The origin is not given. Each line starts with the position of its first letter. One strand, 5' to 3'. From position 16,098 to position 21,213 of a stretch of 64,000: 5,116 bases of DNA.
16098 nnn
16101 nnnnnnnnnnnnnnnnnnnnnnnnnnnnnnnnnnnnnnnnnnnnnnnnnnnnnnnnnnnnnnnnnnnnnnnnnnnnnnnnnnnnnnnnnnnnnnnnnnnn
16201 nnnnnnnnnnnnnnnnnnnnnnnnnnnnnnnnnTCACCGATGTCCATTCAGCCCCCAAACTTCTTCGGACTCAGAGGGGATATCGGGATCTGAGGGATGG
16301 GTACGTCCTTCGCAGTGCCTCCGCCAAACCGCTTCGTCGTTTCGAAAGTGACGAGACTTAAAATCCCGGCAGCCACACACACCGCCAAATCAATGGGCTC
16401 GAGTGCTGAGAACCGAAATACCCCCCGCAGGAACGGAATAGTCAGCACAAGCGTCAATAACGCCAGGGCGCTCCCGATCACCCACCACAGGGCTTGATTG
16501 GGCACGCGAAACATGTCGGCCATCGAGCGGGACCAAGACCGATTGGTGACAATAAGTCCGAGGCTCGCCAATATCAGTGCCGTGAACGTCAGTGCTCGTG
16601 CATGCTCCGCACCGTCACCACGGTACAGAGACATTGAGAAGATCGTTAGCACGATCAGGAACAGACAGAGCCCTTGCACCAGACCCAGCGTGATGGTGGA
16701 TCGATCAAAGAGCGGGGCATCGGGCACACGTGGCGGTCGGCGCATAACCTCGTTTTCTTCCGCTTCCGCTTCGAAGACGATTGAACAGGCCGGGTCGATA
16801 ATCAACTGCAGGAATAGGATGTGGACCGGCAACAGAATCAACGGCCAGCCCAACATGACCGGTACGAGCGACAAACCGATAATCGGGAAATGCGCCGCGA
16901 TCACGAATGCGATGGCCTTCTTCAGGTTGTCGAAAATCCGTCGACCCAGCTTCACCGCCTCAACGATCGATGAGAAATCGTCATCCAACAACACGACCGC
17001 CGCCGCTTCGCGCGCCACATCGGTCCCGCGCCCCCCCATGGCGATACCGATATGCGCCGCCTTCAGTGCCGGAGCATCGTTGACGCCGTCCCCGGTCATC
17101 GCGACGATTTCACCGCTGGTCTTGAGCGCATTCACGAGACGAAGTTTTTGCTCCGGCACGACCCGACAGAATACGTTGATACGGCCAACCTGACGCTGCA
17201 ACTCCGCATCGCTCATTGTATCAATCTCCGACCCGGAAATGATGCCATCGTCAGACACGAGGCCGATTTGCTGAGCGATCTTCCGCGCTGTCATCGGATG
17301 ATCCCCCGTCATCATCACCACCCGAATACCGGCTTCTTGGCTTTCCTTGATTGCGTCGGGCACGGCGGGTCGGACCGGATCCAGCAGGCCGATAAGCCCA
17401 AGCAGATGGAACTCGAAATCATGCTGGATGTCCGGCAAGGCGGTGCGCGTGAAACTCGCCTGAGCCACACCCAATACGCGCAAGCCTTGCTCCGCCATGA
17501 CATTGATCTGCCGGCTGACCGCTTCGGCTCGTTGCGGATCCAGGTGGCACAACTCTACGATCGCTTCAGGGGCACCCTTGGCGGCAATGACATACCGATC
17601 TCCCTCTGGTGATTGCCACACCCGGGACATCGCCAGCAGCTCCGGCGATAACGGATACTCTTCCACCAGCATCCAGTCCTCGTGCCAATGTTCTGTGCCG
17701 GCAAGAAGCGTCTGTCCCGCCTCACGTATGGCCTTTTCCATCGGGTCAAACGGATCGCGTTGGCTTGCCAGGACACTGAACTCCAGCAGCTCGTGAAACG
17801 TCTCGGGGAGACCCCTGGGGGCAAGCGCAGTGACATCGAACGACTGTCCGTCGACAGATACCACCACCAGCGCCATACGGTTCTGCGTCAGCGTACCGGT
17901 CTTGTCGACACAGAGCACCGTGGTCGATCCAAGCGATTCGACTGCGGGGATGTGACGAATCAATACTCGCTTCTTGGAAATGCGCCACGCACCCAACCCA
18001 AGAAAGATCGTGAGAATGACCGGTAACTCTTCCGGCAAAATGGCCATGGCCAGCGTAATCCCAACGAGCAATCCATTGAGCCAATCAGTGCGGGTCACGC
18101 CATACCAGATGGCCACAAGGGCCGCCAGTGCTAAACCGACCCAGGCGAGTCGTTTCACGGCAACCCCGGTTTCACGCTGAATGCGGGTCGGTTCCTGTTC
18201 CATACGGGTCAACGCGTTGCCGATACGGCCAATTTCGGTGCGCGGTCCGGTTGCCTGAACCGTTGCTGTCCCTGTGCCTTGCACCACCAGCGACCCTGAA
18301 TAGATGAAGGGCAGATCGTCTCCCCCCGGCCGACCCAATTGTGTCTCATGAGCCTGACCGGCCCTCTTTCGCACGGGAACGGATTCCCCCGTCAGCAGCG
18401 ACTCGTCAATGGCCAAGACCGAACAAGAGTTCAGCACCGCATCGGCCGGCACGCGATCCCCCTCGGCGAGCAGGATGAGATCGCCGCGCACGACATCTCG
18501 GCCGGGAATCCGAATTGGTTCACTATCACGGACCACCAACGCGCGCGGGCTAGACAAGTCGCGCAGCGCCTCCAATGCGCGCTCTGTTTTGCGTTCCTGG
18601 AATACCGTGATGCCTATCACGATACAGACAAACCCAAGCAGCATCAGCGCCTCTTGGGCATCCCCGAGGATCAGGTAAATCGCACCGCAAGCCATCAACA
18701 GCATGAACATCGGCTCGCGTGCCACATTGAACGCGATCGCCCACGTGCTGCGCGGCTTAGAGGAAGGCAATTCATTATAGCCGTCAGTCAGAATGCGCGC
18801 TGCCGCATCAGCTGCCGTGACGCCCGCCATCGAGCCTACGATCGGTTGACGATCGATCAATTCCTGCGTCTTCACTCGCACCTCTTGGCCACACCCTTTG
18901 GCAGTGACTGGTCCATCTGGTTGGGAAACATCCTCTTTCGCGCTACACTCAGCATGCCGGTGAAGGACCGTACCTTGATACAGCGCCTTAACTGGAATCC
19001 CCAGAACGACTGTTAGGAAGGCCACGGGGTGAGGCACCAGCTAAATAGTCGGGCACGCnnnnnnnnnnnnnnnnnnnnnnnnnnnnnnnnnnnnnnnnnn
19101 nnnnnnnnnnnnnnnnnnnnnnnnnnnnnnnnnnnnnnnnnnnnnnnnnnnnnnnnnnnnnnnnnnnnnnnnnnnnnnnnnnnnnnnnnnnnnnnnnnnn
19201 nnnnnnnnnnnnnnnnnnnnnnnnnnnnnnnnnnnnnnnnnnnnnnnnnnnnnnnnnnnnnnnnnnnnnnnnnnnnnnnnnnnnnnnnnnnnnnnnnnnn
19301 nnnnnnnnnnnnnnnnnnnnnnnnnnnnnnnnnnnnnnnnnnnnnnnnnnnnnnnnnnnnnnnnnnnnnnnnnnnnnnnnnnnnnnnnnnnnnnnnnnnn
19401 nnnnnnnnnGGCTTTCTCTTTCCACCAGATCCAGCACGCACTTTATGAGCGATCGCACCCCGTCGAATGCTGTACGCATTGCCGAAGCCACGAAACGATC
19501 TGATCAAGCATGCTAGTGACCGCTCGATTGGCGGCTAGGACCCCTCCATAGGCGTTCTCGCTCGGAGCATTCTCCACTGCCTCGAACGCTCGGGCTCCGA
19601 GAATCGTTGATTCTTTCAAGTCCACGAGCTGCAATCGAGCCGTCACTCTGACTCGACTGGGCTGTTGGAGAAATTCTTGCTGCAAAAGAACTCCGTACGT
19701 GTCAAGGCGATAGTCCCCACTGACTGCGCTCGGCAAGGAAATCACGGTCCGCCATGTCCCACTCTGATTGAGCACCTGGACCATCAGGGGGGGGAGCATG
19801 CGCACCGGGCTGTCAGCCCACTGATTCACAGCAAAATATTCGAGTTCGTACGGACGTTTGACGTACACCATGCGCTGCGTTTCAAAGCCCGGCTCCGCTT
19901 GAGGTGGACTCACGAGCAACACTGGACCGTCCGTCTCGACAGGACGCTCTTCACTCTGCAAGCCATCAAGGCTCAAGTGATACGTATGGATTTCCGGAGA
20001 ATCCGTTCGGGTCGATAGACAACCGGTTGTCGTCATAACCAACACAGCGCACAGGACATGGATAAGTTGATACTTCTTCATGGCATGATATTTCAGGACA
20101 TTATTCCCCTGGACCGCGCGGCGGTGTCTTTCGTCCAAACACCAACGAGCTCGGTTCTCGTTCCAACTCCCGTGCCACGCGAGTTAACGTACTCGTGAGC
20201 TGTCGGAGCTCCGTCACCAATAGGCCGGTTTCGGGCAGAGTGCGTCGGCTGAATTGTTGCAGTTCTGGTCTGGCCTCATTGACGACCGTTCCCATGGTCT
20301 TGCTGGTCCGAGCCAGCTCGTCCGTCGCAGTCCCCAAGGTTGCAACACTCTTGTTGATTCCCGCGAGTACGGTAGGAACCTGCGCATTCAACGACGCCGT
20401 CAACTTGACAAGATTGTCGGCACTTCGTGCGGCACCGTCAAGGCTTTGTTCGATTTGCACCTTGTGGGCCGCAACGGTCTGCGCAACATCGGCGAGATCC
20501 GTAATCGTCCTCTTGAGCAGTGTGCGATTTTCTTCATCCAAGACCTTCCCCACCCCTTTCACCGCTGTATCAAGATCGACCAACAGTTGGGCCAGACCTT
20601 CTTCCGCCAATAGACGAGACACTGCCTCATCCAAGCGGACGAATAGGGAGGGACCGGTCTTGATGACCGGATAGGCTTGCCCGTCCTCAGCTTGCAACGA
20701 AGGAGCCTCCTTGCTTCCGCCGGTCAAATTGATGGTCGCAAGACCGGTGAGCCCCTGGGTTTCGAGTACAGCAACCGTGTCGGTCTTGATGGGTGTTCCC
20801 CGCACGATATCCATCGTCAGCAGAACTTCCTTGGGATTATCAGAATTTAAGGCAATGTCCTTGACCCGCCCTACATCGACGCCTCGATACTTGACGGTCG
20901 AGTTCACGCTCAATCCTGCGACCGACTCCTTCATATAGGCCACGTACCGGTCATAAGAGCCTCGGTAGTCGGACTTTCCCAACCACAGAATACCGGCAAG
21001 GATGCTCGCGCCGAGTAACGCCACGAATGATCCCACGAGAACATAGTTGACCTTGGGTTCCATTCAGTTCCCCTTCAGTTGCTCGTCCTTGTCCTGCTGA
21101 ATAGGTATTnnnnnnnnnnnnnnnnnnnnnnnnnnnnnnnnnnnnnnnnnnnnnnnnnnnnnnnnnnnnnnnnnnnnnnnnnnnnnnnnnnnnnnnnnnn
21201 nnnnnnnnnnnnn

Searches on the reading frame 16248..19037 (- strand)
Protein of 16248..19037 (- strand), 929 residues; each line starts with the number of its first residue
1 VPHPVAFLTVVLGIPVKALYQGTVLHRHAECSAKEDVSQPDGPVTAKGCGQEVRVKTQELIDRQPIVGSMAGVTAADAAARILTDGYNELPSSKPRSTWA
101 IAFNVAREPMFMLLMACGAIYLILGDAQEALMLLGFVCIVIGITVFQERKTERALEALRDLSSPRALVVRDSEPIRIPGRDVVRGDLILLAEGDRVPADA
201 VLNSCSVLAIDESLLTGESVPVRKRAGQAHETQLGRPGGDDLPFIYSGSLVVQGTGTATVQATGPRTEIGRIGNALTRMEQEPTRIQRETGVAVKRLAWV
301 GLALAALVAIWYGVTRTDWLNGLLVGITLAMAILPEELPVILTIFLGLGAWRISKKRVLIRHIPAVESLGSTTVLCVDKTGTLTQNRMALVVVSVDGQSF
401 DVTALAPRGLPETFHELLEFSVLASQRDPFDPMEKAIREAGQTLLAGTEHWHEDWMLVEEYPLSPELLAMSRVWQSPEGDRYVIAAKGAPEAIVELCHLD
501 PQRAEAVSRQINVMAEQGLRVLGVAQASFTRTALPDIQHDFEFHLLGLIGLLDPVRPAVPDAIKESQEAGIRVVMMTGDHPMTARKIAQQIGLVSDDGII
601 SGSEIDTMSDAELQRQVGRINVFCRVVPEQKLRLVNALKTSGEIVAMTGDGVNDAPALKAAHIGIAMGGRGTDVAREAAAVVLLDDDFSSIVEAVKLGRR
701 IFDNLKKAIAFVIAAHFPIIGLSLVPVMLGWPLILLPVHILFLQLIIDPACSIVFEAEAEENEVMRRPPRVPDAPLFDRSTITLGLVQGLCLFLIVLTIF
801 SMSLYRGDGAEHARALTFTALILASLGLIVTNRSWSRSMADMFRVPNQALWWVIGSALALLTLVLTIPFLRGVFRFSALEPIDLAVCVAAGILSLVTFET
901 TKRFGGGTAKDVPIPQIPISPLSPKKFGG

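Call 14: search_protein_families(library=pfam, proteins=[window:16248-19037:-], max_evalue=0.001)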
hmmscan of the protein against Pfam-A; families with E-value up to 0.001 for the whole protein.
window:16248-19037:- (929 aa): 7 families
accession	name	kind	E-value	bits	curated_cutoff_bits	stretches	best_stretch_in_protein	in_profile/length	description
PF00122.25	E1-E2_ATPase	-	5.8e-40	137.2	28.1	1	161-356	2-181/181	E1-E2 ATPase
PF00689.26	Cation_ATPase_C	-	2.1e-35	122.5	27.3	1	732-904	1-175/175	Cation transporting ATPase, C-terminus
PF00702.32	Hydrolase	-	5.1e-18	66.6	26.4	1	374-662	3-191/191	haloacid dehalogenase-like hydrolase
PF08282.18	Hydrolase_3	-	1.9e-07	31.5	20.9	0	634-694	195-254/255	haloacid dehalogenase-like hydrolase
PF00690.31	Cation_ATPase_N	-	8e-07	29.1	20.4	1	71-120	19-68/69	Cation transporter/ATPase, N-terminus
PF12710.13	HAD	-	7.8e-06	26.9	27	1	555-659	86-189/189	haloacid dehalogenase-like hydrolase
PF13246.12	Cation_ATPase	-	1.3e-05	25.5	21.7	1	431-497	22-88/91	Cation transport ATPase (P-type)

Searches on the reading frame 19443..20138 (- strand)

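Call 14: search_protein_families(library=pfam, proteins=[window:19443-20138:-], max_evalue=0.001)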
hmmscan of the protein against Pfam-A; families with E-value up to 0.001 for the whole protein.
window:19443-20138:- (231 aa): 1 family
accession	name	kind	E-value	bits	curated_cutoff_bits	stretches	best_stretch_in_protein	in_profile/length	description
PF03886.18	ABC_trans_aux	-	1.7e-13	50.9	26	1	53-215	1-161/161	ABC-type transport auxiliary lipoprotein component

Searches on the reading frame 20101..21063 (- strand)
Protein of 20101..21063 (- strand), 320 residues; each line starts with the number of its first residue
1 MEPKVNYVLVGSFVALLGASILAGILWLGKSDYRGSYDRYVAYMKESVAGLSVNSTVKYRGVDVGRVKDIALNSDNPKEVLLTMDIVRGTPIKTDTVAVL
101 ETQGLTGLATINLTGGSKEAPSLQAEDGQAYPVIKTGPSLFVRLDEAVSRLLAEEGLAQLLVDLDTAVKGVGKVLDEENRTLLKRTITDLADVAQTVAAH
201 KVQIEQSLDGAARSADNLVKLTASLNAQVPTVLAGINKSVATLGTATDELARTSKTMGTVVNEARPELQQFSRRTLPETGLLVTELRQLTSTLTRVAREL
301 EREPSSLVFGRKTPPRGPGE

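Call 14: search_protein_families(library=pfam, proteins=[window:20101-21063:-], max_evalue=0.001)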
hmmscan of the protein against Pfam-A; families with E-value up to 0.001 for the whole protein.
window:20101-21063:- (320 aa): 2 families
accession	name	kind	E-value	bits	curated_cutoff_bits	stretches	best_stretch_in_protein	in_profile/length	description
PF02470.25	MlaD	-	1.5e-16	60.8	25.1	1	39-116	4-81/81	MlaD protein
PF11887.13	Mce4_CUP1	-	0.00011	22.3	32.6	0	228-302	107-180/222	Cholesterol uptake porter CUP1 of Mce4, putative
